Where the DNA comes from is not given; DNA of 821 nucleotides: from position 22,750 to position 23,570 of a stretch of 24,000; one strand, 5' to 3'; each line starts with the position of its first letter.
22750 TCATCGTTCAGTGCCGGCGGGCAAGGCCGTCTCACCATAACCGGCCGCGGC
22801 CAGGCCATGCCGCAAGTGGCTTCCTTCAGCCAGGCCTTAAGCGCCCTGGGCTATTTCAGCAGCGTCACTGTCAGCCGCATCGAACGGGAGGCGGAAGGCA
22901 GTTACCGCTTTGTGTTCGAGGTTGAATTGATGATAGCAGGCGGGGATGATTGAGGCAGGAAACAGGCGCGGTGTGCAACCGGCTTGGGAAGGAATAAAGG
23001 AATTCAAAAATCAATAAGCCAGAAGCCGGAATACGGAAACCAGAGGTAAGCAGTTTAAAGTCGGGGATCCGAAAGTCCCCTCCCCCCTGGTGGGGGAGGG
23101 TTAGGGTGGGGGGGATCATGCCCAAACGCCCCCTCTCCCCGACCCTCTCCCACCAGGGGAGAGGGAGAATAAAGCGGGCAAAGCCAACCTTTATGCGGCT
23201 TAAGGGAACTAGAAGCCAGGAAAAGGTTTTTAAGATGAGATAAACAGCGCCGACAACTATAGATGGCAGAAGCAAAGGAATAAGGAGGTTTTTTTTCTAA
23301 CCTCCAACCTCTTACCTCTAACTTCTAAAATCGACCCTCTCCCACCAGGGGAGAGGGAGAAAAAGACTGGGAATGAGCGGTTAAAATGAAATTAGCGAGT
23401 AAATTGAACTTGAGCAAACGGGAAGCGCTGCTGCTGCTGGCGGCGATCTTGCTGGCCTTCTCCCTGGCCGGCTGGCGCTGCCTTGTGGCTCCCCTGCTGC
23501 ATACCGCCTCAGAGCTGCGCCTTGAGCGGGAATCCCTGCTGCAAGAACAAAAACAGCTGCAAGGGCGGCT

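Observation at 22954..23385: A five-module composite repeat fills the 432-nt pilN-pilO spacer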

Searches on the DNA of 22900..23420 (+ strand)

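Call 37: search_rna_families(source=window, start=22900, end=23420, threshold=evalue, max_evalue=10)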
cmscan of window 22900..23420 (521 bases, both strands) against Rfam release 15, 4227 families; matches with E-value up to 10: 80.
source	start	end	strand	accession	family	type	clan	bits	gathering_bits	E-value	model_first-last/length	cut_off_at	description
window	23077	23166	-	RF03952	mir-3718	Gene; miRNA;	-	44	78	6.1e-09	1-92/92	no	mir-3718 microRNA precursor family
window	23076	23167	+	RF03677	mir-1304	Gene; miRNA;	-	41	90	6.3e-07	1-87/87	no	mir-1304 microRNA precursor family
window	23075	23167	-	RF04198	MIR8670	Gene; miRNA;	-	37.5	150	1.2e-05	1-142/142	no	MIR8670 microRNA precursor family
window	23077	23166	+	RF03952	mir-3718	Gene; miRNA;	-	37.4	78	6.3e-07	1-92/92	no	mir-3718 microRNA precursor family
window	23084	23159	+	RF03527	mir-3072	Gene; miRNA;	-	34.7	86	0.0004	1-83/83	no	mir-3072 microRNA precursor family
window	23086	23157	+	RF03349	mir-3151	Gene; miRNA;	-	34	83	0.0005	1-85/85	no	mir-3151 microRNA precursor family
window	23084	23159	-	RF03527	mir-3072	Gene; miRNA;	-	33.6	86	0.00074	1-83/83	no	mir-3072 microRNA precursor family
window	23075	23172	+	RF00719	mir-326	Gene; miRNA;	-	32.6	66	0.00015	1-95/95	no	mir-326 microRNA precursor family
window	23087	23156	+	RF00942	mir-1224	Gene; miRNA;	-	32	105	0.0006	1-86/86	no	mir-1224 microRNA precursor family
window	23084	23160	-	RF03340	mir-6511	Gene; miRNA;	-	30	87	0.004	1-67/67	no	mir-6511 microRNA precursor family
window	23077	23166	+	RF03358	mir-634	Gene; miRNA;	-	29.8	70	0.00056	1-88/88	no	mir-634 microRNA precursor family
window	23089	23154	-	RF03946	mir-3132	Gene; miRNA;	-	29.3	84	0.0049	1-75/75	no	mir-3132 microRNA precursor family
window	23083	23159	+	RF03340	mir-6511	Gene; miRNA;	-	29.3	87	0.0059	1-67/67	no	mir-6511 microRNA precursor family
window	23084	23159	+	RF03261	mir-1759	Gene; miRNA;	-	28.3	58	0.0025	1-75/75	no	mir-1759 microRNA precursor family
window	23088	23156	+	RF00772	mir-328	Gene; miRNA;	-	27.8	70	0.012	1-75/75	no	mir-328 microRNA precursor family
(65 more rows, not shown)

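Call 89: search_dna_similar(query=window:22954-23385:+, collection=plasmids, mode=distant, max_evalue=0.001, max_rows=15)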
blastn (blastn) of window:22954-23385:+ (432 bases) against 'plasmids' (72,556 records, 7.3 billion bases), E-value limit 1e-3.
Records with a match: 37; places in all: 56; records where one place covers at least 80% of the query: 0.
Best place of each record, by identity: 90-95% 7; 80-90% 20; 60-80% 10.
By first word of the organism name: Azospirillum 23; Escherichia 9; Sphingomonas 2; Vitreoscilla 1; Deinococcus 1; Sphingobium 1.
By predicted mobility (MOB-suite, as given by PLSDB): non-mobilizable 31; mobilizable 5; conjugative 1.
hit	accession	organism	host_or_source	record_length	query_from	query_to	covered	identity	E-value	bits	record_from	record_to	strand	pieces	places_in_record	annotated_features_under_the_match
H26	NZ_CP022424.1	Vitreoscilla filiformis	cell culture,Mud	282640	175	420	19%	92.9%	1e-8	127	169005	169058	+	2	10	none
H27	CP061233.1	Escherichia coli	Sheep,cell culture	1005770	122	216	22%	78.8%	8e-10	73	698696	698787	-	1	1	none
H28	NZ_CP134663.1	Escherichia coli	Larus michahellis,bacteria,cloaca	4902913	122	216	22%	77.8%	3e-8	67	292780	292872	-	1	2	none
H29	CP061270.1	Escherichia coli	Sheep,cell culture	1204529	122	216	22%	76.8%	3e-8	67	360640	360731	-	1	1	none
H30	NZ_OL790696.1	Escherichia coli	-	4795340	122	216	22%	76.8%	3e-8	67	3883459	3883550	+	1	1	none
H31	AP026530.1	Escherichia coli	whole organism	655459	122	216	22%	76.8%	3e-8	67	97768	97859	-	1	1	hypothetical protein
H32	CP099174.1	Escherichia coli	culture,Pooled soil sample collected ...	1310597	122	216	22%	76.8%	3e-8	67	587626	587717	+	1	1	none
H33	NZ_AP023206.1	Escherichia coli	Homo sapiens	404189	122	216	22%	76.8%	3e-8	67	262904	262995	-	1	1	none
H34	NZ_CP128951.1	Escherichia coli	-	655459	122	216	22%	76.8%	3e-8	67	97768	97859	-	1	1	none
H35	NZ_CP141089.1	Escherichia coli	Homo sapiens,Infected Human Urine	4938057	118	216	23%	72.7%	8e-4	52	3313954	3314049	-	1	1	none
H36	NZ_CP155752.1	Sphingomonas parapaucimobilis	Chinese cabbage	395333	125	214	21%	73.5%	1e-6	62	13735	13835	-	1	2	none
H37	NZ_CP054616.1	Azospirillum oryzae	cell culture,soil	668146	176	233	13%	84.5%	1e-6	62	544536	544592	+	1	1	none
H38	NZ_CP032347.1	Azospirillum brasilense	soil sample,Agricultural field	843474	120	177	13%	81.0%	8e-4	53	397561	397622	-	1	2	none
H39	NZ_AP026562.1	Deinococcus aetherius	-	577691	170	216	11%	89.4%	4e-7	64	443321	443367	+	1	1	none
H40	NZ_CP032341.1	Azospirillum brasilense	soil sample,Agricultural field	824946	176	223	11%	85.4%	6e-5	56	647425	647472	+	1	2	none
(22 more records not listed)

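Call 90: search_dna_similar(query=window:22954-23385:+, collection=phages, mode=distant, max_evalue=0.001, max_rows=15)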
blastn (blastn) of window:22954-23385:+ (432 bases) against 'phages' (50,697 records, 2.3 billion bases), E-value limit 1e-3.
No match.

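Call 91: search_dna_similar(query=window:23070-23175:+, collection=ecoli_genomes, mode=distant, max_evalue=0.001, max_rows=25)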
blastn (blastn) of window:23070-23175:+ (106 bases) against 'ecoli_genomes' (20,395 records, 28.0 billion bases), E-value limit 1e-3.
Records with a match: 3932; places in all: 5264; records where one place covers at least 80% of the query: 3759.
Genomes with a match: 3931 of 5426; with a place that covers at least 80% of the query: 3758. Places per genome that has any: lowest 1, median 1, highest 4. On chromosomes: 5261 places; on plasmids: 3.
Best place of each record, by identity: 80-90% 172; 60-80% 3760.
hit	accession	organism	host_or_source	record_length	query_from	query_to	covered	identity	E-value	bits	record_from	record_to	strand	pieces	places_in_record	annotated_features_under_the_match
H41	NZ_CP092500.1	Escherichia coli strain A30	Horse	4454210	2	100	93%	77.0%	7e-9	69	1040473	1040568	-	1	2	none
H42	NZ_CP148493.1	Escherichia coli strain Z1323CEC0003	Chicken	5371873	5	100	91%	79.2%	1e-11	78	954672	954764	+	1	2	none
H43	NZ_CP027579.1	Escherichia coli strain 2013C-4282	Homo sapiens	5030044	6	100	90%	79.4%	2e-10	73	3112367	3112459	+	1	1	none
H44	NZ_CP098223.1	Escherichia coli strain Z0117EC0005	Canis lupus familiaris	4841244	6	100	90%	79.4%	2e-10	73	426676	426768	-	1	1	none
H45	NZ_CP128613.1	Escherichia coli strain WL297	Homo sapiens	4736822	6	100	90%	79.4%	2e-10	73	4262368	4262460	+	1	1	none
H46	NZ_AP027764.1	Escherichia coli strain 2017-02-2CC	Homo sapiens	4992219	6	100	90%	79.4%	2e-10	73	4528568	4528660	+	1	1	none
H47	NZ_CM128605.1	Escherichia coli strain E200086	Homo sapiens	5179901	6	100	90%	79.4%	2e-10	73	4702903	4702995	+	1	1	none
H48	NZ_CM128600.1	Escherichia coli strain E400634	Homo sapiens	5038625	6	100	90%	79.4%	2e-10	73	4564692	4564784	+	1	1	none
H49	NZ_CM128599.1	Escherichia coli strain E500002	Homo sapiens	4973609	6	100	90%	79.4%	2e-10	73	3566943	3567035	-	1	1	none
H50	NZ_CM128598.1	Escherichia coli strain E600003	Homo sapiens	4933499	6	100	90%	79.4%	2e-10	73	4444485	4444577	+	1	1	none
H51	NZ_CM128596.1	Escherichia coli strain 100117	Homo sapiens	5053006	6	100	90%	79.4%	2e-10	73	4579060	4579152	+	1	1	none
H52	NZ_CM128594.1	Escherichia coli strain 100248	Homo sapiens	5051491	6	100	90%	79.4%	2e-10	73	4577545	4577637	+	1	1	none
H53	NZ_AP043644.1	Escherichia coli strain AST85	Homo sapiens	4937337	6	100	90%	79.4%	2e-10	73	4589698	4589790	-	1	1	none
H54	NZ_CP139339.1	Escherichia coli strain YZ22MPE6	pork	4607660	6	100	90%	79.2%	6e-10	72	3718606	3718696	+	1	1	none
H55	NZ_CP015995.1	Escherichia coli strain S51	poultry meat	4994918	6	103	92%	76.5%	2e-10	74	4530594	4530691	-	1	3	none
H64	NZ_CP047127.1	Escherichia coli K-12 strain K-12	not applicable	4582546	6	100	90%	78.9%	2e-10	73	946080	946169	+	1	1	none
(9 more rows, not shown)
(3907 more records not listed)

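Call 92: get_annotated_region(hit=H64, flank=1500)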
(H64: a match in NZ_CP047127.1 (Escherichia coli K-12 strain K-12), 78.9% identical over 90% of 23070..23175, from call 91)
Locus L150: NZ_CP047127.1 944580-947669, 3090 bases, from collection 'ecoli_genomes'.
description: Escherichia coli K-12 chromosome, complete genome
organism: Escherichia coli K-12 strain K-12 (NCBI taxid 83333)
replicon: chromosome; assembly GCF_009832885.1
host: not applicable; source: -; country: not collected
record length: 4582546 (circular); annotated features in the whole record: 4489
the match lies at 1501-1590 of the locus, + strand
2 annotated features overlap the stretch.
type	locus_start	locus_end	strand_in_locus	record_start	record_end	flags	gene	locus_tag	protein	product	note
CDS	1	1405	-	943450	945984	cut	mrcB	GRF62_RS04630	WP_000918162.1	bifunctional glycosyl transferase/transpeptidase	-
CDS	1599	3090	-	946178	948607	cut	hrpB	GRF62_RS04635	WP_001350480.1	ATP-dependent helicase HrpB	-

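Call 93: get_annotated_region(hit=H55, flank=1200)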
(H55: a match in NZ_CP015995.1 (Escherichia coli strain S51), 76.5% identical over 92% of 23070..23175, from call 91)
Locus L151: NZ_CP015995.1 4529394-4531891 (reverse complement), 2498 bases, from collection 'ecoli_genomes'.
description: Escherichia coli strain S51 chromosome, complete genome
organism: Escherichia coli strain S51 (NCBI taxid 562)
replicon: chromosome; assembly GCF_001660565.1
host: -; source: poultry meat; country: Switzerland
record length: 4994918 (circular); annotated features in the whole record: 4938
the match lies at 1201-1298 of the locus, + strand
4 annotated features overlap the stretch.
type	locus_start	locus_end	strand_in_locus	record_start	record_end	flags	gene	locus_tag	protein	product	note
CDS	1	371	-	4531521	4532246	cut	phnF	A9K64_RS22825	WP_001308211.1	phosphonate metabolism transcriptional regulator PhnF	-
CDS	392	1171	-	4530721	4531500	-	phnE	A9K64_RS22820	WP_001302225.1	phosphonate ABC transporter, permease protein PhnE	-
CDS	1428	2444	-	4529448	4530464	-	phnD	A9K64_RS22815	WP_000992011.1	phosphonate ABC transporter substrate-binding protein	-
CDS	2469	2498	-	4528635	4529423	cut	phnC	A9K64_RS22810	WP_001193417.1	phosphonate ABC transporter ATP-binding protein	-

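Call 117: get_annotated_region(hit=H26, flank=350)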
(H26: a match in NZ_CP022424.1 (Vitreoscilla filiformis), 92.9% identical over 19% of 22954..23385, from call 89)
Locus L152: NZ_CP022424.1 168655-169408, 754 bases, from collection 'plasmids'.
description: Vitreoscilla filiformis strain ATCC 15551 plasmid pVF1, complete sequence
organism: Vitreoscilla filiformis (NCBI taxid 63)
taxonomy: Bacteria; Pseudomonadota; Betaproteobacteria; Neisseriales; Neisseriaceae; Vitreoscilla; Vitreoscilla filiformis
host: -; source: cell culture,Mud; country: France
typing (MOB-suite, as given by PLSDB): non-mobilizable
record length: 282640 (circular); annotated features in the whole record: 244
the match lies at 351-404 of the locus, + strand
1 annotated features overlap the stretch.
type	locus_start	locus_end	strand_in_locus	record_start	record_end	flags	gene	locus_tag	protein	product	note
CDS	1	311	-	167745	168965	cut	pcaF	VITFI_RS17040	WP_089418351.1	3-oxoadipyl-CoA thiolase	GO:0019619 - 3,4-dihydroxybenzoate catabolic process [Evidence IEA]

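Call 118: get_annotated_region(hit=H37, flank=350)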
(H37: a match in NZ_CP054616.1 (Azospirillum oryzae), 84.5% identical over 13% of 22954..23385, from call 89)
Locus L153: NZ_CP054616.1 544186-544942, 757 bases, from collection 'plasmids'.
description: Azospirillum oryzae strain KACC 14407 plasmid unnamed2, complete sequence
organism: Azospirillum oryzae (NCBI taxid 286727)
taxonomy: Bacteria; Pseudomonadota; Alphaproteobacteria; Rhodospirillales; Azospirillaceae; Azospirillum; Azospirillum oryzae
host: -; source: cell culture,soil; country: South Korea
typing (MOB-suite, as given by PLSDB): non-mobilizable
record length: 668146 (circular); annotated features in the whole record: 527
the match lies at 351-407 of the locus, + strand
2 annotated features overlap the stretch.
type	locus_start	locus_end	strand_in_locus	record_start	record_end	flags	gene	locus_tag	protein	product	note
CDS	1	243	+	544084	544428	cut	-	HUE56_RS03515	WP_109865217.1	iron-sulfur cluster assembly accessory protein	-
CDS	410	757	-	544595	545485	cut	-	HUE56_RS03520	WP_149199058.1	pirin family protein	-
